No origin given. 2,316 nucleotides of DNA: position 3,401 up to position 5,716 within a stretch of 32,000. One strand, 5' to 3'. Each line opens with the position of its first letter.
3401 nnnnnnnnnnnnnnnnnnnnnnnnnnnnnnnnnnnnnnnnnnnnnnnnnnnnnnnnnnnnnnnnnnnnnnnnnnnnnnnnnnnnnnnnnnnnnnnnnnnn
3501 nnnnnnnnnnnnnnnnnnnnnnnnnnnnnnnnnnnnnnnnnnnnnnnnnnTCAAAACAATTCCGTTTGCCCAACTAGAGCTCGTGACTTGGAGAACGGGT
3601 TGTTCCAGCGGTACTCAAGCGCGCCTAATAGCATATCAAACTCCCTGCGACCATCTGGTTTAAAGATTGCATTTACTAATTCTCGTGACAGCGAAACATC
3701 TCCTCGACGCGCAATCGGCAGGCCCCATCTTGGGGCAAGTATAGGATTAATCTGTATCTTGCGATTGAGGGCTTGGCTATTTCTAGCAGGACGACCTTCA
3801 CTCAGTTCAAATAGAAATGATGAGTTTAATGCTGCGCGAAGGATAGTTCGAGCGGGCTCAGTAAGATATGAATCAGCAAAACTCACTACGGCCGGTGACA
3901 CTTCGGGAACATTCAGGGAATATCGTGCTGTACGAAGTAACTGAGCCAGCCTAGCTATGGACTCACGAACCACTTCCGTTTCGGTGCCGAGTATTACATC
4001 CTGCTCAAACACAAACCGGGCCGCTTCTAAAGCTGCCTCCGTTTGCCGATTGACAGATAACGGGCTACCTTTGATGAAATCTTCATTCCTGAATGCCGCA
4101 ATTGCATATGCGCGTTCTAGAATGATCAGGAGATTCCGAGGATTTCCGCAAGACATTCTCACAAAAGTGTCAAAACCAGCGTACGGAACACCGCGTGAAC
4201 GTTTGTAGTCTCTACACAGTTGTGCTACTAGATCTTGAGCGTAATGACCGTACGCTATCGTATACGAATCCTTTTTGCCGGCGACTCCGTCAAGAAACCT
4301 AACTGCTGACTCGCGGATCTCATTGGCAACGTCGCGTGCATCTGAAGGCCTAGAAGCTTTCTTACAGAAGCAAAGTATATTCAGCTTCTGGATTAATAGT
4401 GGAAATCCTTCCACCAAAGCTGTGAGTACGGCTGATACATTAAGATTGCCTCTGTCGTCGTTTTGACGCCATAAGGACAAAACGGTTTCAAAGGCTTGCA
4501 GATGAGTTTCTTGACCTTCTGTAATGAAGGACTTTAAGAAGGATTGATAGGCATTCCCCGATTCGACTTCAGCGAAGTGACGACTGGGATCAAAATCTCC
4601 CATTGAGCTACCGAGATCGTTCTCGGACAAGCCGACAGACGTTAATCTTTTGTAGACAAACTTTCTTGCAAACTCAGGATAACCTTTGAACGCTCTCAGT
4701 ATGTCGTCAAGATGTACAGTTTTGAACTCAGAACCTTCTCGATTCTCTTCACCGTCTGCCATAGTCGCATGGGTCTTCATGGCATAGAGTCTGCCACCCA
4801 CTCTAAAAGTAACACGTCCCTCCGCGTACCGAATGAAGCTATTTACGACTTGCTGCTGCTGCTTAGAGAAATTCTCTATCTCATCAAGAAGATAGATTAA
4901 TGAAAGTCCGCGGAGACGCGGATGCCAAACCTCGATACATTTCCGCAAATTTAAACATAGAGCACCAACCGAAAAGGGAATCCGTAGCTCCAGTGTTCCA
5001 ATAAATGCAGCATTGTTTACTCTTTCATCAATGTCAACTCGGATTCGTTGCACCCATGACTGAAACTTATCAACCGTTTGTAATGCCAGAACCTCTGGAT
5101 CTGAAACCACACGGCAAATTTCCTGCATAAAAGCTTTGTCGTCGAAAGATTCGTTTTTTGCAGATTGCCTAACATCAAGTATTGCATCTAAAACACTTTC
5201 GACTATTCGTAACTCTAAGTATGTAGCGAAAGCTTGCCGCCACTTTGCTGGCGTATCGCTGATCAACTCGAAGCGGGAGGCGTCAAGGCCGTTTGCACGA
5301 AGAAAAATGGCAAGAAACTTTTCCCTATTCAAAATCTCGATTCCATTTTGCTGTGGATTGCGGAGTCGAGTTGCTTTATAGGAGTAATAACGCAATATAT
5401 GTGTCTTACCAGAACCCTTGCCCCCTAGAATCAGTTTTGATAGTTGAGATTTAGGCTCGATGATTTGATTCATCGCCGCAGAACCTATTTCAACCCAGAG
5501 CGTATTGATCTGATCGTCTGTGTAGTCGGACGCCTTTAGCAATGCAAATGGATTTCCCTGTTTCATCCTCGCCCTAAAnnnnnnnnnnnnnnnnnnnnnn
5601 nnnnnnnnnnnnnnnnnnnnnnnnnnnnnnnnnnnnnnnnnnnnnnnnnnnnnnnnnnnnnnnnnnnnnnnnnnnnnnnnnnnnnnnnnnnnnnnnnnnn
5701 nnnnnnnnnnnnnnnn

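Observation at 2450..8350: AT-rich island with a coupled MTase / PRTase-like / P-loop ATPase / unknown-Rossmannoid operon: candidate undescribed methylation-linked conflict system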

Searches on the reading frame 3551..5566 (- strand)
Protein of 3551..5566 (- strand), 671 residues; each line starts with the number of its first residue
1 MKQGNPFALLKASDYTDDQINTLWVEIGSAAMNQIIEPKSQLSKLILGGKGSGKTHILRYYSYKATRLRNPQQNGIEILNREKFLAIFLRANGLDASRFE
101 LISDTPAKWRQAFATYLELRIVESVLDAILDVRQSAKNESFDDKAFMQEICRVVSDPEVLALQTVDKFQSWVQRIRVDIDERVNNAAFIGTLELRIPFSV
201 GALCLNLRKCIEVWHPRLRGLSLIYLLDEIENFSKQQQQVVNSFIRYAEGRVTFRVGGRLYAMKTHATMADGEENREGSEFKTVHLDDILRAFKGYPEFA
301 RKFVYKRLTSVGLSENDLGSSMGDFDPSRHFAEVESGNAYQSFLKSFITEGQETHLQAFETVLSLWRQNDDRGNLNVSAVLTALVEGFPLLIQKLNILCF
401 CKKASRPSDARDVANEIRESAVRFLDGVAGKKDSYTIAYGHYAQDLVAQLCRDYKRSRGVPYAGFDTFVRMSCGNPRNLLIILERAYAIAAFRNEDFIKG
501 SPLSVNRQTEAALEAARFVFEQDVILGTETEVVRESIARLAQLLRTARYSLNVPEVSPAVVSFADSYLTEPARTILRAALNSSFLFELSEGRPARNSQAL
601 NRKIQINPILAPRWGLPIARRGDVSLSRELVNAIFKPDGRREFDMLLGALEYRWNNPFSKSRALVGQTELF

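Call 3: search_protein_families(library=pfam, proteins=[window:3551-5566:-], max_evalue=1)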
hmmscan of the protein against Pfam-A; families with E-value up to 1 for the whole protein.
window:3551-5566:- (671 aa): 3 families
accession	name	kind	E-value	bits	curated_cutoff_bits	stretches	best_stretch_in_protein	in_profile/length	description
PF24389.1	ORC-CDC6-like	-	3.4e-132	442.5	27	1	5-626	1-571/571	ORC-CDC6-like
PF13191.12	AAA_16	-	0.00092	20.2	32.6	1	42-244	25-155/167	AAA ATPase domain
PF04818.19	CID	-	0.1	13.3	23.9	0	209-246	33-78/120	CID domain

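Call 4: search_protein_families(library=padloc, proteins=[window:3551-5566:-], max_evalue=1)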
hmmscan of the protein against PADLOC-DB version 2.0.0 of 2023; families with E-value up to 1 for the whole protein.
window:3551-5566:- (671 aa): 1 family
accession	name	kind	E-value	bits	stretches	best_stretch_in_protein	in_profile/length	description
PDLC04140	mad8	-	0.0027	15.3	1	45-104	31-65/314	mads_8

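Call 5: search_protein_families(library=ncbifam, proteins=[window:3551-5566:-], max_evalue=1)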
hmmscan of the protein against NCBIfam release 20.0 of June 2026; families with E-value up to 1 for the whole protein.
window:3551-5566:- (671 aa): 2 families
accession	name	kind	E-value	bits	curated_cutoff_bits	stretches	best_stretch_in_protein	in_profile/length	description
NF047389.1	ATPase_Sll1717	subfamily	5.6e-06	25.7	75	1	34-246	25-213/454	P-loop ATPase, Sll1717 family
TIGR03420.1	DnaA_homol_Hda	equivalog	0.039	13.5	194.8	0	31-64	28-61/226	DnaA regulatory inactivator Hda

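Call 24: find_homologous_proteins(query=window:3551-5566:-, max_evalue=0.00001)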
Query window:3551-5566:- (671 aa): 367 proteins with E <= 0.00001 among 8000 candidates; the best 120 are listed.
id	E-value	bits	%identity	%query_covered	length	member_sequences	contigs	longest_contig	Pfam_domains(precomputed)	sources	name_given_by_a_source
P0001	0.0e+0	1430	100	95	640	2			PF24389.2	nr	nr:hypothetical protein [Nitrosospira multiformis]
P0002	2.1e-237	808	55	100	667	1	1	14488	PF24389.2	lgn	-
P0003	3.9e-237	807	55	100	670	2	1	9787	PF24389.2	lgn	-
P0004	7.5e-235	800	54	99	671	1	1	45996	PF24389.2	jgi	jgi:hypothetical protein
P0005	8.3e-234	796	55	99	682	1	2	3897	PF24389.2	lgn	-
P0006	2.8e-233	794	55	100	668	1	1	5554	PF24389.2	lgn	-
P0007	5.3e-233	793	54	100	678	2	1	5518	PF24389.2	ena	-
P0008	1.3e-232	792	54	99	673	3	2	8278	PF24389.2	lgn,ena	-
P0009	2.5e-232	791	54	100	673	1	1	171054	PF24389.2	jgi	jgi:hypothetical protein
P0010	1.2e-231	789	54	99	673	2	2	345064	PF24389.2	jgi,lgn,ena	-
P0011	4.2e-231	787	54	99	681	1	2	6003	PF24389.2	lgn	-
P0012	9.4e-231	786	54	100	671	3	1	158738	PF24389.2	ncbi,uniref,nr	ncbi:ORC-CDC6 family AAA ATPase [Cupriavidus plantarum]|uniref:Uncharacterized protein n=1 Tax=Cupri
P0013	1.4e-230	786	55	100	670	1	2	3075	PF24389.2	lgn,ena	-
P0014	4.2e-230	784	53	100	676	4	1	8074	PF24389.2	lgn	-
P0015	8.6e-230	783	55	98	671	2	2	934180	PF24389.2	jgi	-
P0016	2.1e-229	782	55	99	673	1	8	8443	PF24389.2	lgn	-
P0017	3.7e-229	781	54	99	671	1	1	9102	PF24389.2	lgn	-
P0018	9.6e-229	779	55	100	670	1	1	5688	PF24389.2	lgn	-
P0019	1.3e-228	779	55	100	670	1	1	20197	PF24389.2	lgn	-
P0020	4.9e-228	777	53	100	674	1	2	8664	PF24389.2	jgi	jgi:hypothetical protein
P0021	6.6e-228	777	54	100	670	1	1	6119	PF24389.2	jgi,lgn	-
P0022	3.7e-226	771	54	100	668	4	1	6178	PF24389.2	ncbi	-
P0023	4.2e-226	771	53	99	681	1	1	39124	PF24389.2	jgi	jgi:hypothetical protein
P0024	1.1e-225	769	53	100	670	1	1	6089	PF24389.2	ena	-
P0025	1.6e-225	769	53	100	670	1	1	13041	PF24389.2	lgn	-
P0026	7.0e-224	763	53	98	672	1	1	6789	PF24389.2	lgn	-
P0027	6.5e-223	760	52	100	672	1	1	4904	PF24389.2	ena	-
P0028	9.8e-223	760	53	100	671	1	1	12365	PF24389.2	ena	-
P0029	1.5e-222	759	52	100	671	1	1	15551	PF24389.2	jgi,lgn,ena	-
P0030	3.7e-222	758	52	99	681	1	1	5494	PF24389.2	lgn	-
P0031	1.6e-221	756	54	100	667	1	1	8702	PF24389.2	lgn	-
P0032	1.9e-221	755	52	100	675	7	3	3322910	PF24389.2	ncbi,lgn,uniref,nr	ncbi:hypothetical protein [Burkholderia vietnamiensis]|uniref:ORC-CDC6 family AAA ATPase n=1 Tax=Bur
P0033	1.5e-220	752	53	98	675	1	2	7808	PF24389.2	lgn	-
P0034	1.7e-220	752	53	100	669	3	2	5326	PF24389.2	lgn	-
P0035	4.9e-220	751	53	100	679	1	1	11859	PF24389.2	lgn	-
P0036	1.2e-219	749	52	100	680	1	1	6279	PF24389.2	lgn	-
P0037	2.6e-219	748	53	100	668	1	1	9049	PF24389.2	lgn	-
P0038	3.1e-218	745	51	99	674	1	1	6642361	PF24389.2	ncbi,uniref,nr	ncbi:hypothetical protein CLU95_3820 [Variovorax sp. 54]|uniref:ORC-CDC6 family AAA ATPase n=1 Tax=V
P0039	4.6e-218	744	50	100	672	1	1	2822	PF24389.2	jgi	jgi:hypothetical protein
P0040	1.1e-217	743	51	100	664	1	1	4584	PF24389.2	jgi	jgi:hypothetical protein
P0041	2.1e-217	742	52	100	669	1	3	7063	PF24389.2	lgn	-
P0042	4.7e-217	741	52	98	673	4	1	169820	PF24389.2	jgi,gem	-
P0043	5.2e-217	741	53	98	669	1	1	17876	PF24389.2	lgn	-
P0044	6.0e-217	740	52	100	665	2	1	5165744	PF24389.2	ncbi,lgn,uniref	ncbi:hypothetical protein ACP4J5_16325 [Pseudomonas oryzihabitans]|uniref:ORC-CDC6 family AAA ATPase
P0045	1.9e-216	739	51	99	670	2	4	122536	PF24389.2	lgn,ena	-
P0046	4.5e-216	738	50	100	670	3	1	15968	PF24389.2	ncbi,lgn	-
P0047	1.7e-215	736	51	100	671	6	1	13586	PF24389.2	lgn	-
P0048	3.8e-215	735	52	100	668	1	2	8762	PF24389.2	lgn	-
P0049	7.4e-215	734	51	100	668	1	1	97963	PF24389.2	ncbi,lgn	-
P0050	9.8e-215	733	50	99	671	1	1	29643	PF24389.2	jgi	jgi:hypothetical protein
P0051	1.3e-214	733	49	100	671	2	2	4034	PF24389.2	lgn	-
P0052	4.7e-214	731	50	100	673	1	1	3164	PF24389.2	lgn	-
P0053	5.5e-214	731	51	99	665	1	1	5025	PF24389.2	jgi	jgi:hypothetical protein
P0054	5.8e-214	731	51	100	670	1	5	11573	PF24389.2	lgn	-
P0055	9.0e-214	730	52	100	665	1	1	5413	PF24389.2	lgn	-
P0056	2.4e-213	729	50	100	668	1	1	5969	PF24389.2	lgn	-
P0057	5.3e-213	727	50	100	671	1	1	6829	PF24389.2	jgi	jgi:hypothetical protein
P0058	9.6e-213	727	52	98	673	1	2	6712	PF24389.2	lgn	-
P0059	1.2e-212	726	51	100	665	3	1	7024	PF24389.2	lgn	-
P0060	1.3e-212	726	50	100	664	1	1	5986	PF24389.2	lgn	-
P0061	2.4e-212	725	51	99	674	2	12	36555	PF24389.2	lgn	-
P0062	3.5e-212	725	50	98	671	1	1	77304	PF24389.2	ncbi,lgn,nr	ncbi:hypothetical protein DF133_29800 [Burkholderia cenocepacia]|nr:hypothetical protein DF133_29800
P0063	4.9e-212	724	49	100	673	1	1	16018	PF24389.2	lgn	-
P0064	4.9e-212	724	50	100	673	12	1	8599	PF24389.2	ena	-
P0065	1.3e-210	720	50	100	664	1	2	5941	PF24389.2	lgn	-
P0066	1.5e-210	719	50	100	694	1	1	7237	PF24389.2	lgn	-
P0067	2.0e-210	719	51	99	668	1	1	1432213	PF24389.2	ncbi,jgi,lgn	jgi:hypothetical protein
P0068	2.8e-210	718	50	99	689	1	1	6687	PF24389.2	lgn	-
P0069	3.6e-210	718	50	98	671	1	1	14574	PF24389.2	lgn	-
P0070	1.3e-209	716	50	98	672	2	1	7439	PF24389.2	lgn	-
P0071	1.7e-209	716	52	100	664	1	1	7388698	PF24389.2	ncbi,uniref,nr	ncbi:hypothetical protein [Variovorax sp. PAMC26660]|uniref:ORC-CDC6 family AAA ATPase n=1 Tax=Vario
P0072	3.5e-209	715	50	100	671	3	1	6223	PF24389.2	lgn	-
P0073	5.4e-209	714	48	100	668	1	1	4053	PF24389.2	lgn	-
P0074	6.0e-209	714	50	100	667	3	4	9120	PF24389.2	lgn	-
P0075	6.6e-209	714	50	100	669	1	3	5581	PF24389.2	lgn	-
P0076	2.1e-208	712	49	100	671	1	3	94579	PF24389.2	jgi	jgi:hypothetical protein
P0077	3.4e-208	712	49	100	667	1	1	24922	PF24389.2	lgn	-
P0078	4.7e-208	711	50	100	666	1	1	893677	PF24389.2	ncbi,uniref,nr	ncbi:ORC-CDC6 family AAA ATPase [Methylovorus mays]|uniref:ORC-CDC6 family AAA ATPase n=1 Tax=Methyl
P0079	1.3e-207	710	49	100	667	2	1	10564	PF24389.2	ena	-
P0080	1.4e-207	709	51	99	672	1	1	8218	PF24389.2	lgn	-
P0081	3.1e-207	708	50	98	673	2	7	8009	PF24389.2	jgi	jgi:hypothetical protein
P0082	3.3e-207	708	49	100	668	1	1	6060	PF24389.2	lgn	-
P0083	3.4e-207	708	50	99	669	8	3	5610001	PF24389.2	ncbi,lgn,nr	ncbi:hypothetical protein IVE04_13730 [Pseudomonas mendocina]|nr:hypothetical protein [Pseudomonas m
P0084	4.4e-207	708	51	99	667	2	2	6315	PF24389.2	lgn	-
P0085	7.8e-207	707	48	100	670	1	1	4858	PF24389.2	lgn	-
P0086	1.2e-206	706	49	100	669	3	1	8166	PF24389.2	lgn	-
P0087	2.4e-206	705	49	100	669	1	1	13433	PF24389.2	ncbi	-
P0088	2.4e-206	705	49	100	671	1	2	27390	PF24389.2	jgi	jgi:hypothetical protein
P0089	2.6e-206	705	49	99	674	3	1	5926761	PF24389.2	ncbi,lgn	-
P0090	4.9e-206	704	49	100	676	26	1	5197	PF24389.2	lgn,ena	-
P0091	7.8e-206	704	50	99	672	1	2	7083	PF24389.2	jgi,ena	-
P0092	1.2e-205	703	49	99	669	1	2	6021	PF24389.2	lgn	-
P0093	1.3e-205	703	48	100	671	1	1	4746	PF24389.2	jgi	jgi:hypothetical protein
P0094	1.9e-205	702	49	100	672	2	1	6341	PF24389.2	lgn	-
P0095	3.6e-205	702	50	100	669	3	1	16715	PF24389.2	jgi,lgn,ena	-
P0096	4.9e-205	701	50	100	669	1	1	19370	PF24389.2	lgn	-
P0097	1.1e-204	700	49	100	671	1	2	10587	PF24389.2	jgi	jgi:hypothetical protein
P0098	1.7e-204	699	49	100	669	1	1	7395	PF24389.2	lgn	-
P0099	7.0e-203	694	48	100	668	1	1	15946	PF24389.2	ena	-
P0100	8.2e-203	694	50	100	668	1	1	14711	PF24389.2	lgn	-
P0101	1.5e-202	693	49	99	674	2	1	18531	PF24389.2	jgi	-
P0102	1.7e-202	693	50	100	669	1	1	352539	PF24389.2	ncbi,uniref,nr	ncbi:hypothetical protein ACFPTX_02050 [Pseudomonas sp. GCM10022188]|uniref:ORC-CDC6 family AAA ATPa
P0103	3.4e-202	692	49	99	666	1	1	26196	PF24389.2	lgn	-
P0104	5.7e-202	691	50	99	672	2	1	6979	PF24389.2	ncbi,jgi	jgi:hypothetical protein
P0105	1.1e-201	690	50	99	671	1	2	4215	PF24389.2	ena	-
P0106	5.0e-201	688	48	98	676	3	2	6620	PF24389.2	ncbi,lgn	-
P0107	8.1e-201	687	49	99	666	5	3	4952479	PF24389.2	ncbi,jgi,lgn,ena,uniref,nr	ncbi:hypothetical protein [Vreelandella neptunia]|uniref:Uncharacterized protein n=1 Tax=Vreelandell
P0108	1.0e-200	687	49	98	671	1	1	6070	PF24389.2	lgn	-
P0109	1.2e-199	683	50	100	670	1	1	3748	PF24389.2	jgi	jgi:hypothetical protein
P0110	3.3e-199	682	48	100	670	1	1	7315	PF24389.2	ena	-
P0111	6.0e-198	678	49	100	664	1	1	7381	PF24389.2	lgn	-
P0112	7.2e-198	677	49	100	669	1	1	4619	PF24389.2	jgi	jgi:hypothetical protein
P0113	9.5e-198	677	48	100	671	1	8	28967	PF24389.2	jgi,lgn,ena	-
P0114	1.1e-197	677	49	99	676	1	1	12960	PF24389.2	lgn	-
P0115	6.8e-197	674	48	99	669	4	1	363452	PF24389.2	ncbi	ncbi:hypothetical protein ACEPUG_09960 [Pseudomonas aeruginosa]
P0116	8.5e-197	674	48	100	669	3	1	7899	PF24389.2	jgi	jgi:hypothetical protein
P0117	9.2e-197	674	47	100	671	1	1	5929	PF24389.2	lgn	-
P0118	1.2e-196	673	48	100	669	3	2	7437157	PF24389.2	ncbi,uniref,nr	ncbi:ORC-CDC6 family AAA ATPase [Pseudoduganella albidiflava]|uniref:ATP-binding protein n=1 Tax=Pse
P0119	1.5e-196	673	48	100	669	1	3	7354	PF24389.2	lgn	-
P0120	1.7e-196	673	48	100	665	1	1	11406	PF24389.2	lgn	-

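Call 26: find_related_loci(query=A1, collection=genome_contigs, flank=10000)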
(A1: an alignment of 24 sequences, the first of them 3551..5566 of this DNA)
Query A1 (671 aa) in genome_contigs; peptide patterns used: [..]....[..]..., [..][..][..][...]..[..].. (x = any residue, [..] = any of these).
201 stretches matched a pattern; 39 encode a relative of the query (tblastn E <= 1e-3); 39 distinct loci.
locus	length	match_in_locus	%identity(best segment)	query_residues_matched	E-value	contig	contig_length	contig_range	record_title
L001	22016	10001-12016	52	1-671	0e+0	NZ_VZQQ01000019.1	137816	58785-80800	Paraburkholderia podalyriae strain WC7.3b NODE_19_length_137816_cov_83.771536, whole genome shotgun sequence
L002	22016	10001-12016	54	1-671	0e+0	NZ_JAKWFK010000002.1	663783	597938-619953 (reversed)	Trinickia sp. Y13 NODE_2_length_663783_cov_43.139491, whole genome shotgun sequence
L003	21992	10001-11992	50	1-671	0e+0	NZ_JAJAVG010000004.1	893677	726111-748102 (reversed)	Methylovorus mays strain VKM B-2221 platanus_K_25_97_4, whole genome shotgun sequence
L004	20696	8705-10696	50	1-671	0e+0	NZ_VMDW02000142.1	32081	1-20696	Vogesella urethralis strain YM-1 NODE_33_length_32081_cov_98.956196, whole genome shotgun sequence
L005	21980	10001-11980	50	1-655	0e+0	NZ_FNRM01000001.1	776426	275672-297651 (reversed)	Alkalimonas amylolytica strain CGMCC 1.3430, whole genome shotgun sequence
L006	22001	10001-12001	50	1-671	0e+0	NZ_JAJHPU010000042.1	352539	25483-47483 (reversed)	Pseudomonas oryzagri strain MAHUQ-58 GCM70022188_42, whole genome shotgun sequence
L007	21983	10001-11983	48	1-660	0e+0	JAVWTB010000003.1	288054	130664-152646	MAG: Comamonas sp. isolate CGS3Y3-bin4 NODE_19_length_288054_cov_29.470342, whole genome shotgun sequence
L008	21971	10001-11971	48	3-671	0e+0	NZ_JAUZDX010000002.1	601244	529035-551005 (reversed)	Acidovorax sp. A1169 1169_2, whole genome shotgun sequence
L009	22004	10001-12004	46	1-671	0e+0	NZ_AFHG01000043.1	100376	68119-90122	Methyloversatilis universalis FAM5 contig00060, whole genome shotgun sequence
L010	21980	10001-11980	44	5-671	0e+0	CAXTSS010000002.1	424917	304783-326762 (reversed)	MAG TPA_asm: uncultured Rhizobacter sp. isolate public_SRR11456922_metawrap_bin.1 genome assembly, contig: public_SRR114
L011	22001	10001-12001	40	1-671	1e-174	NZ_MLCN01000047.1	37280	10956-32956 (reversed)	Alkanindiges hydrocarboniclasticus strain H1 contig47, whole genome shotgun sequence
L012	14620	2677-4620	45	1-658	1e-171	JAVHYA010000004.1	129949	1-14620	MAG: Pseudomonadota bacterium isolate A87_bin36_2 NODE_21_length_129949_cov_41.718024, whole genome shotgun sequence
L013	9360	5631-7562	39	3-655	3e-147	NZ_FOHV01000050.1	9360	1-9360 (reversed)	Thorsellia anophelis DSM 18579, whole genome shotgun sequence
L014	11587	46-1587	42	153-671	2e-135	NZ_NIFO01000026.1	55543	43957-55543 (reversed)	Acinetobacter piscicola strain LW15 contig26, whole genome shotgun sequence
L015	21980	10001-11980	38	3-650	3e-127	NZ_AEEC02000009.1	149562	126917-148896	Herbaspirillum frisingense GSF30 contig09, whole genome shotgun sequence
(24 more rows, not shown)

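Call 40: find_encoding_contigs(protein=P0115, flank=10000, max_places=3)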
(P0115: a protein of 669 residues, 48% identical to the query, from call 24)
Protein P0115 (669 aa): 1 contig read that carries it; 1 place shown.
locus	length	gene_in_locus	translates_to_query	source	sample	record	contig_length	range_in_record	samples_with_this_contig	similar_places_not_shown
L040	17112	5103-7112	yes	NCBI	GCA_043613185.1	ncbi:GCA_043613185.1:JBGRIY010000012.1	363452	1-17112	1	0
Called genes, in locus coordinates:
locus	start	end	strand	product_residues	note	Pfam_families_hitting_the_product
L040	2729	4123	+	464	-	PF01555:N6_N4_Mtase (faint), PF01170:UPF0020 (weak)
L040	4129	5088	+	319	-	PF24390:PRTase-CE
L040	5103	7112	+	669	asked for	PF24389:ORC-CDC6-like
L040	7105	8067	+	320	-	-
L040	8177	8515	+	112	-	-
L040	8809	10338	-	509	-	PF00083:Sugar_tr (weak), PF06609:TRI12 (weak), PF07690:MFS_1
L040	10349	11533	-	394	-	PF25919:BSH_CusB (faint), PF25917:BSH_RND, PF25973:BSH_CzcB (weak), PF25881:HH_YBHG (weak), PF25885:HH_EMRA, PF25963:Beta-barrel_AAEA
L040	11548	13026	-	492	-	PF02321:OEP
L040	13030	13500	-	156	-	PF01047:MarR, PF12802:MarR_2, PF13463:HTH_27 (faint)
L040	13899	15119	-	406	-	PF13679:Methyltransf_32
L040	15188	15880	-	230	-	PF00528:BPD_transp_1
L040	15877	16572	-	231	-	PF00528:BPD_transp_1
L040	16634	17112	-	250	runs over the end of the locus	PF00497:SBP_bac_3, PF10613:Lig_chan-Glu_bd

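Call 41: find_encoding_contigs(protein=P0032, flank=10000, max_places=3)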
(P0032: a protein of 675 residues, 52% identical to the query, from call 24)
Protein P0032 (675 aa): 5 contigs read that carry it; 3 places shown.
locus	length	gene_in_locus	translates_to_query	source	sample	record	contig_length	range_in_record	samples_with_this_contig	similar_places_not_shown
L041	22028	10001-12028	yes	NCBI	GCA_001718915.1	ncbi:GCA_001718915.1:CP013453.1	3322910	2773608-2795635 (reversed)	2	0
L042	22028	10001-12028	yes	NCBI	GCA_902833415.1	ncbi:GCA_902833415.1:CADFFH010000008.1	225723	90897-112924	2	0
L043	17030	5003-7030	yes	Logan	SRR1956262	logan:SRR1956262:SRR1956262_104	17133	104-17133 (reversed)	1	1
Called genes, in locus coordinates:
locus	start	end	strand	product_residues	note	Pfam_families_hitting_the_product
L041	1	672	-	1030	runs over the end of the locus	PF00912:Transgly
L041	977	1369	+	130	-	PF01124:MAPEG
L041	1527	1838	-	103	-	PF07883:Cupin_2 (weak)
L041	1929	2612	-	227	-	PF01965:DJ-1_PfpI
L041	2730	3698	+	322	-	PF01965:DJ-1_PfpI, PF00165:HTH_AraC (faint), PF12833:HTH_18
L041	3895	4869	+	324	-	PF00126:HTH_1, PF03466:LysR_substrate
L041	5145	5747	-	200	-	-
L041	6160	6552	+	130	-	-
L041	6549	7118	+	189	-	PF13730:HTH_36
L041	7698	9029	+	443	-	PF01170:UPF0020 (faint), PF01555:N6_N4_Mtase (faint)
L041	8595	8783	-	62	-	-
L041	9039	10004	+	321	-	PF24390:PRTase-CE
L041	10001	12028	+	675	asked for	PF24389:ORC-CDC6-like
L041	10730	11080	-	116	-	-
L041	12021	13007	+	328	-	-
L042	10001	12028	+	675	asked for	PF24389:ORC-CDC6-like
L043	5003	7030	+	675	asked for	PF24389:ORC-CDC6-like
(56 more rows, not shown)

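Call 56: search_solved_structures(query=A1, max_evalue=1, show_alignments=1)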
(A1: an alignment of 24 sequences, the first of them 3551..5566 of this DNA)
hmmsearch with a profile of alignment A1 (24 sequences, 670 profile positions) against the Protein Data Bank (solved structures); distinct sequences matched with E-value up to 1: 2.
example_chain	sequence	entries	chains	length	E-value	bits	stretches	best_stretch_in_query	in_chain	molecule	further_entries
9cfs_A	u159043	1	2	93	0.33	12.6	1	360-430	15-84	Long regulatory protein rop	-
8fzz_B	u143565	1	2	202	0.8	11.3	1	8-39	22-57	DUF1851 domain-containing protein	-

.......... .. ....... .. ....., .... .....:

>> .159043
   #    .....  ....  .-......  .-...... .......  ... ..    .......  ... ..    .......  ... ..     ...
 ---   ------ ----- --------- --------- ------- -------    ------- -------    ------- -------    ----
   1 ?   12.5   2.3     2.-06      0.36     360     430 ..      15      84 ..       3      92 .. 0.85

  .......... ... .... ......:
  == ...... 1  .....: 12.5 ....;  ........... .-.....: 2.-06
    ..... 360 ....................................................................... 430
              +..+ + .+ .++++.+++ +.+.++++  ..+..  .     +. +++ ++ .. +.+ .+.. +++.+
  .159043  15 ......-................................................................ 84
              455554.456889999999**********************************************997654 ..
